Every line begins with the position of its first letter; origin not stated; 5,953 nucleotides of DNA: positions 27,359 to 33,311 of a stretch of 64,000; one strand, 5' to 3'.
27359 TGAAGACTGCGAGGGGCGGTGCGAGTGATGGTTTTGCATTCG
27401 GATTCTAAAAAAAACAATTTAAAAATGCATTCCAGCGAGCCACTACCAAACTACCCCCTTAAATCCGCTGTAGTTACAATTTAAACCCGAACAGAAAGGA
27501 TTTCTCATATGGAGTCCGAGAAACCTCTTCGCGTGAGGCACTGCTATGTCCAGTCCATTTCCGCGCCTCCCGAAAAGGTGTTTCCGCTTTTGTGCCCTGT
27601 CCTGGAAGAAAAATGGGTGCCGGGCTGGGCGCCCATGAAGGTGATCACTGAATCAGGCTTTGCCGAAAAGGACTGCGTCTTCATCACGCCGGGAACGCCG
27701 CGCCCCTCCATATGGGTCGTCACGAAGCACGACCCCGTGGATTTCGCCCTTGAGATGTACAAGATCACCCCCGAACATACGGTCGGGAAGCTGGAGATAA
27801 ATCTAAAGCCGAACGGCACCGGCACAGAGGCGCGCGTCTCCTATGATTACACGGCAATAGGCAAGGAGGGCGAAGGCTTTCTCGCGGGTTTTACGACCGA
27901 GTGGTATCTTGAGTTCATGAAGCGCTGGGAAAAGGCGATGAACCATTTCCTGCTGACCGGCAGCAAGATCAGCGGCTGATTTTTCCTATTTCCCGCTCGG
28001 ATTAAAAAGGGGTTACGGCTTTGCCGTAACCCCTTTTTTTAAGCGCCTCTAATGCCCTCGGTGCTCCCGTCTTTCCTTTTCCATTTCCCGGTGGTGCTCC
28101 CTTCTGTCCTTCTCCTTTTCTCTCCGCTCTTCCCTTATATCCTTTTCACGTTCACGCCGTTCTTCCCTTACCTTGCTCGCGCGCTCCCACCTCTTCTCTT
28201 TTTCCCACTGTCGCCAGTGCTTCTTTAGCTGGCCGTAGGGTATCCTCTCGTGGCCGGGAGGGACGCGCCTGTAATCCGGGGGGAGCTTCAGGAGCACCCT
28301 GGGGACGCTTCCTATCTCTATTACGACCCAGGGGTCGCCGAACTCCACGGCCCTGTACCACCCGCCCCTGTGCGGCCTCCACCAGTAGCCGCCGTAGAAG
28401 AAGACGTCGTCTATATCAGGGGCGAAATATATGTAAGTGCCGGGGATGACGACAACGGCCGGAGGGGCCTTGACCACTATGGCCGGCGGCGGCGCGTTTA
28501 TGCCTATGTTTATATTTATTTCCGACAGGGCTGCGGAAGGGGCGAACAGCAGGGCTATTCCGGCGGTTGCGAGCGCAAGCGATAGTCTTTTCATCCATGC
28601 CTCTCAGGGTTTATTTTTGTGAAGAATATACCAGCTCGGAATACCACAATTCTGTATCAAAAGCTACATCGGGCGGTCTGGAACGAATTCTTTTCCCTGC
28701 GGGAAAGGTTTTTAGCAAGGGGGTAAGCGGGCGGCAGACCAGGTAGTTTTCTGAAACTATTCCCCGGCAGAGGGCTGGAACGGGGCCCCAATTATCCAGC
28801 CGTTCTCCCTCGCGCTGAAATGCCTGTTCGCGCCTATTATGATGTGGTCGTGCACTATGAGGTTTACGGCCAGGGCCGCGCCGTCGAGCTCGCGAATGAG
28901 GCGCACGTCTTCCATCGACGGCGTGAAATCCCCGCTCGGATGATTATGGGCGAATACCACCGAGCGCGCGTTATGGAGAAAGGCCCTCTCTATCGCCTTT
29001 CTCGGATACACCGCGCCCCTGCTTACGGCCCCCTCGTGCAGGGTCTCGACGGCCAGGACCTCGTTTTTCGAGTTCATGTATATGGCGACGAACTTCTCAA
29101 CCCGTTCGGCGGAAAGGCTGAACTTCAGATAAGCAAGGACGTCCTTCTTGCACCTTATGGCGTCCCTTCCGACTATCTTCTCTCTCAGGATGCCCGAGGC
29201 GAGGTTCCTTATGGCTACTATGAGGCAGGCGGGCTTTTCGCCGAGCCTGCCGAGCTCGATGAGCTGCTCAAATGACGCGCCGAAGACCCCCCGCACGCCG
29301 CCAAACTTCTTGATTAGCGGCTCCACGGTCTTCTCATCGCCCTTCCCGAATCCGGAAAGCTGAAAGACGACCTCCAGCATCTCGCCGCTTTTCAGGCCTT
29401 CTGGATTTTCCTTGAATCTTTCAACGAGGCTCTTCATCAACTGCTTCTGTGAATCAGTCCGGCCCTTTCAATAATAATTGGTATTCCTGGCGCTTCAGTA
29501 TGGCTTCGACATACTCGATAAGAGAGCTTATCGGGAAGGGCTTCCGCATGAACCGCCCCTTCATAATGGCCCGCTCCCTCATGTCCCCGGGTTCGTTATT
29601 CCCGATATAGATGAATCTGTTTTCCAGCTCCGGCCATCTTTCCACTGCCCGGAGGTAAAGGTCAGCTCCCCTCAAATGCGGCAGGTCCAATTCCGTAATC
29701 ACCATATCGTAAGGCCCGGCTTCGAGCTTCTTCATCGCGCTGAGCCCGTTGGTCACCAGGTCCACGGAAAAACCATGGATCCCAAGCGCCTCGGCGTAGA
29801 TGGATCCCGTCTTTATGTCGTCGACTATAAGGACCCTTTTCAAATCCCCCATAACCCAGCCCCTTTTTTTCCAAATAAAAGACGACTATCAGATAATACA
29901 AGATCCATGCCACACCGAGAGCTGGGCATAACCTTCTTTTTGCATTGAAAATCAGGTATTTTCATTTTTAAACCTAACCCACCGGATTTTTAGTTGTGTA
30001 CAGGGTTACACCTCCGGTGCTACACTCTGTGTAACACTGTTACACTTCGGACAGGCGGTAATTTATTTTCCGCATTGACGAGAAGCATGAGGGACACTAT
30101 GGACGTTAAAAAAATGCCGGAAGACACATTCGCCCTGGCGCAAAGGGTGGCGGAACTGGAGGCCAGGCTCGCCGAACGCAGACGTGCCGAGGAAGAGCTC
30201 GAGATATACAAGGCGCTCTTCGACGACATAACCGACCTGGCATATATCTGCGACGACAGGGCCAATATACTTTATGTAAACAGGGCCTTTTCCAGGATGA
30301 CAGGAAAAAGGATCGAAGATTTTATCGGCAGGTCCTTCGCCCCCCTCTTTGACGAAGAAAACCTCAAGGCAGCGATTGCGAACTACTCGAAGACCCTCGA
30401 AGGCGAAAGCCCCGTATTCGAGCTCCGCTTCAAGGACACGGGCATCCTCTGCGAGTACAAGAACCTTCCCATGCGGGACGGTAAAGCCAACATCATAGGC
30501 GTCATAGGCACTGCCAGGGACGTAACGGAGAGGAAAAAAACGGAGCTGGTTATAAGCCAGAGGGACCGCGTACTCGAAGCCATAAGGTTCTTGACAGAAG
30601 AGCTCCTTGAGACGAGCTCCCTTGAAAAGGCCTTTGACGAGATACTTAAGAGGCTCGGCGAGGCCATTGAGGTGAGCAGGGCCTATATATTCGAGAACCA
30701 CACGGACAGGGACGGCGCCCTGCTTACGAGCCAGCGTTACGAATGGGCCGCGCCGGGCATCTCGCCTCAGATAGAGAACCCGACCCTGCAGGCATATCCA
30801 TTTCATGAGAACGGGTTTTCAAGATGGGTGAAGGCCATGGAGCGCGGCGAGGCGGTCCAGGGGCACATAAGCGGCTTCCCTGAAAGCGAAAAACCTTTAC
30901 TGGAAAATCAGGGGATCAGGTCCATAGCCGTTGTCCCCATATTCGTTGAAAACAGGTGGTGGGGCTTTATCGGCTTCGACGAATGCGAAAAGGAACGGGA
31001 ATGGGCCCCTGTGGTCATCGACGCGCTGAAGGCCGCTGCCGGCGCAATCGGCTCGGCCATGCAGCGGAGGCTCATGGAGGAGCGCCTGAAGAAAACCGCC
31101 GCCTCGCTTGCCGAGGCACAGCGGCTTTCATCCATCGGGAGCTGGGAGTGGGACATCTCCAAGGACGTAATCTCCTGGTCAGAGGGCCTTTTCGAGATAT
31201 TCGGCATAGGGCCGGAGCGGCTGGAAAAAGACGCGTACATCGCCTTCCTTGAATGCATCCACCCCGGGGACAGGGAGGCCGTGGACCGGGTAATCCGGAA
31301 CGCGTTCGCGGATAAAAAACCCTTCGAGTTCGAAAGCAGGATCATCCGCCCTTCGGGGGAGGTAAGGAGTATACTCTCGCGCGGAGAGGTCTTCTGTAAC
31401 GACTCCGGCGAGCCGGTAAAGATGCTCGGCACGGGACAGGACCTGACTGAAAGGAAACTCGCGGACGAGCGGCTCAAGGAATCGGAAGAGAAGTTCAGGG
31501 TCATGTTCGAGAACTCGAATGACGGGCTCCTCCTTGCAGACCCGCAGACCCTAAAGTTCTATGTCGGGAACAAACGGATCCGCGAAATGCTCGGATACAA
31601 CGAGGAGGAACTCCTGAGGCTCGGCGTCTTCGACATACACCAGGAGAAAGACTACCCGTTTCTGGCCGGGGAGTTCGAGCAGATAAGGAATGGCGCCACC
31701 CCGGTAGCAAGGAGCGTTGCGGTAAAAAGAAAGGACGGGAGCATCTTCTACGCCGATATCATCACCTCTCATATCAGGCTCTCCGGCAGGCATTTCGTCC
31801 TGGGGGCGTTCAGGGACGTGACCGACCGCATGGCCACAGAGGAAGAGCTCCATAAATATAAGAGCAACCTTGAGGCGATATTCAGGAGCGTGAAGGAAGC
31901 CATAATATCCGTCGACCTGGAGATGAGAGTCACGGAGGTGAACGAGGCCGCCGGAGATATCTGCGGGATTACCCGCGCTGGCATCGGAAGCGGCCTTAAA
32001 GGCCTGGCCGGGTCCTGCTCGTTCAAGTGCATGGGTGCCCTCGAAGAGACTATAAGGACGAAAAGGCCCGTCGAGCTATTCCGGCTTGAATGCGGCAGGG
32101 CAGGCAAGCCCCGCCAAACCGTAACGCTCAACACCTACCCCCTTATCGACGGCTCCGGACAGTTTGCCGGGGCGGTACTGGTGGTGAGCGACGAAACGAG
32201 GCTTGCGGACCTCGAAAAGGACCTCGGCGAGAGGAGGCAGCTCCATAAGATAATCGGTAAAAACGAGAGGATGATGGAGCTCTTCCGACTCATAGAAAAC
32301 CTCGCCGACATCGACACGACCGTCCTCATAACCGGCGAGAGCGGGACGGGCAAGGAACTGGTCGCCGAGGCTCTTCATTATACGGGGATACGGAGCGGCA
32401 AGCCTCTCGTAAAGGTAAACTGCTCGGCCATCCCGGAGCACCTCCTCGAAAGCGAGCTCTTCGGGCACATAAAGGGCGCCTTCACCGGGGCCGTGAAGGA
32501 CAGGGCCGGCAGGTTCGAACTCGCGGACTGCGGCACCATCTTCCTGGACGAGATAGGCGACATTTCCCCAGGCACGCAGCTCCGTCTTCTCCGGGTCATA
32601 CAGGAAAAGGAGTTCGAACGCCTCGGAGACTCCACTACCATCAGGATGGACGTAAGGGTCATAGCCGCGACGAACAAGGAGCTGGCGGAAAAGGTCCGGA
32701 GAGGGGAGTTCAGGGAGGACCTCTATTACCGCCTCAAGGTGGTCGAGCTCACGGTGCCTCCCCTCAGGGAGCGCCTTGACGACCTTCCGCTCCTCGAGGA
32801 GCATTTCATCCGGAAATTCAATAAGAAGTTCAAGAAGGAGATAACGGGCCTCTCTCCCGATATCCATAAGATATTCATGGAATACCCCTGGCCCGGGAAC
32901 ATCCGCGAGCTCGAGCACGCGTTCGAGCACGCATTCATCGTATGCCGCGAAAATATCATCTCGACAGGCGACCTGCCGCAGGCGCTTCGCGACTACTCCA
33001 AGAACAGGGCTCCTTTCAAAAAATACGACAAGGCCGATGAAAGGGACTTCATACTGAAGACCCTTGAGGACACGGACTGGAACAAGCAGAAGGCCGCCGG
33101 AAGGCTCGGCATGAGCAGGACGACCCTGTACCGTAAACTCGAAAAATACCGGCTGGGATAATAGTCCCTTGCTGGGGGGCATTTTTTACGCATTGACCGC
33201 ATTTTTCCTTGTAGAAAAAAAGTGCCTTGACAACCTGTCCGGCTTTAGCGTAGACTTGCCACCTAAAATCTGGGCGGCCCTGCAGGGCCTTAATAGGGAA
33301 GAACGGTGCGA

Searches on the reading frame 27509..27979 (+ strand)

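Call 40: search_protein_families(library=pfam, proteins=[window:27509-27979:+], max_evalue=0.0001)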
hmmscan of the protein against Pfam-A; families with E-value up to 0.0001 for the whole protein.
window:27509-27979:+ (156 aa): 1 family
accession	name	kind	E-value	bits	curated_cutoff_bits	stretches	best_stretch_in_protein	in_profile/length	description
PF10604.15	Polyketide_cyc2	-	2.6e-05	25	27.4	1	15-127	8-124/142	Polyketide cyclase / dehydrase and lipid transport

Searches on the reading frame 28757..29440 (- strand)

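Call 40: search_protein_families(library=pfam, proteins=[window:28757-29440:-], max_evalue=0.0001)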
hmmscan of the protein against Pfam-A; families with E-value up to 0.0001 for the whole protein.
window:28757-29440:- (227 aa): 1 family
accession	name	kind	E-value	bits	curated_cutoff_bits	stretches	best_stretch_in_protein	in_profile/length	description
PF04002.20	RadC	-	2e-33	115.3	22.1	1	96-215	2-121/121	RadC-like JAB domain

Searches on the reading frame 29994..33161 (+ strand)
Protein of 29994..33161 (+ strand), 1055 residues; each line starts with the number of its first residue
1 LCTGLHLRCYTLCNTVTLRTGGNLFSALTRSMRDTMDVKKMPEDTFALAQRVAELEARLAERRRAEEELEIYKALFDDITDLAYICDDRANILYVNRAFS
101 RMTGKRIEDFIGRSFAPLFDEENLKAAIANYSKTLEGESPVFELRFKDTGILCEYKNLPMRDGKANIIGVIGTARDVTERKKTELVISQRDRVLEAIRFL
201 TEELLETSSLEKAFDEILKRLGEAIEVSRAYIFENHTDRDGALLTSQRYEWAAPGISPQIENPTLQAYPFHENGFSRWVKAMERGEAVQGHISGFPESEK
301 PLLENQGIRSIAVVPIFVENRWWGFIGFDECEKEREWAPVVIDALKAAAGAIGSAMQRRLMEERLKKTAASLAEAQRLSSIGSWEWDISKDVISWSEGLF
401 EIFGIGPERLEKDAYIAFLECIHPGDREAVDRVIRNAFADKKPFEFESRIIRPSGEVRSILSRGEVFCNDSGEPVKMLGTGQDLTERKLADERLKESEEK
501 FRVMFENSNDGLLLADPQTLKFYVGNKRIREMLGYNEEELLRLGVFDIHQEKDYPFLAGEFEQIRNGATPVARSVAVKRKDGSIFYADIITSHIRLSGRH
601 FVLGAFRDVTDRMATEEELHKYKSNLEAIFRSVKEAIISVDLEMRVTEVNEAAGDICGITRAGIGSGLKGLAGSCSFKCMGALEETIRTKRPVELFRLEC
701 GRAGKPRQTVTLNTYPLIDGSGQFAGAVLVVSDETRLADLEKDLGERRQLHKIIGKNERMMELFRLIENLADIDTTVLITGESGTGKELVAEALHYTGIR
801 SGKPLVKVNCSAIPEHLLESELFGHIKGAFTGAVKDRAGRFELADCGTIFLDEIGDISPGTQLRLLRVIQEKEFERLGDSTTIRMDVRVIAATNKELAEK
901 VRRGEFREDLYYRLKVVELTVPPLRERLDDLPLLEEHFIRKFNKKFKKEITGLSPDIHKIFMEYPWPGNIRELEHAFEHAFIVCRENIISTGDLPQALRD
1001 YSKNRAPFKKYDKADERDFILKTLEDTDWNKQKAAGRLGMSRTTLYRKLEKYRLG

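Call 40: search_protein_families(library=pfam, proteins=[window:29994-33161:+], max_evalue=0.0001)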
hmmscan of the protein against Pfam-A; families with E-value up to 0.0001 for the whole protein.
window:29994-33161:+ (1055 aa): 14 families
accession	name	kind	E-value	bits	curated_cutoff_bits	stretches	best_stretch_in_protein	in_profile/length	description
PF00158.32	Sigma54_activat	-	6.7e-69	231.3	20.2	1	753-919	1-167/168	Sigma-54 interaction domain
PF00989.32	PAS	-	1.3e-32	112.6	22.6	2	72-177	3-113/113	PAS fold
PF13426.13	PAS_9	-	3.4e-32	111.2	27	2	85-179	6-103/103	PAS domain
PF08447.18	PAS_3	-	2.6e-29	101.8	25.6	1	392-480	1-88/89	PAS fold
PF08448.16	PAS_4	-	1.6e-27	96.3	23.1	1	76-181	1-109/110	PAS fold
PF25601.1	AAA_lid_14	-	1.2e-24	86.3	27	1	925-1005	1-81/87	AAA+ ATPase lid domain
PF13188.13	PAS_8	-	1.9e-19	69.2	21.8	1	70-121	1-52/65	PAS domain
PF14532.12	Sigma54_activ_2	-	2e-19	70.6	25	1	754-924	1-138/138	Sigma-54 interaction domain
PF02954.25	HTH_8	-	6.3e-15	55.1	22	1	1016-1052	6-42/42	Bacterial regulatory protein, Fis family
PF01590.32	GAF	-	1.1e-10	42.6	22.4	1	210-355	2-132/133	GAF domain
PF13596.12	PAS_10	-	2.6e-09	38.1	22.1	0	626-733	1-104/106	PAS domain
PF13185.12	GAF_2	-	3.4e-06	27.8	28.6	1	208-357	2-136/136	GAF domain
PF07728.20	AAA_5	-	5.8e-06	26.8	22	1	777-896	2-124/139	AAA domain (dynein-related subfamily)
PF00004.35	AAA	-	1.9e-05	25.5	21.2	1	777-909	1-126/131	ATPase family associated with various cellular activities (AAA)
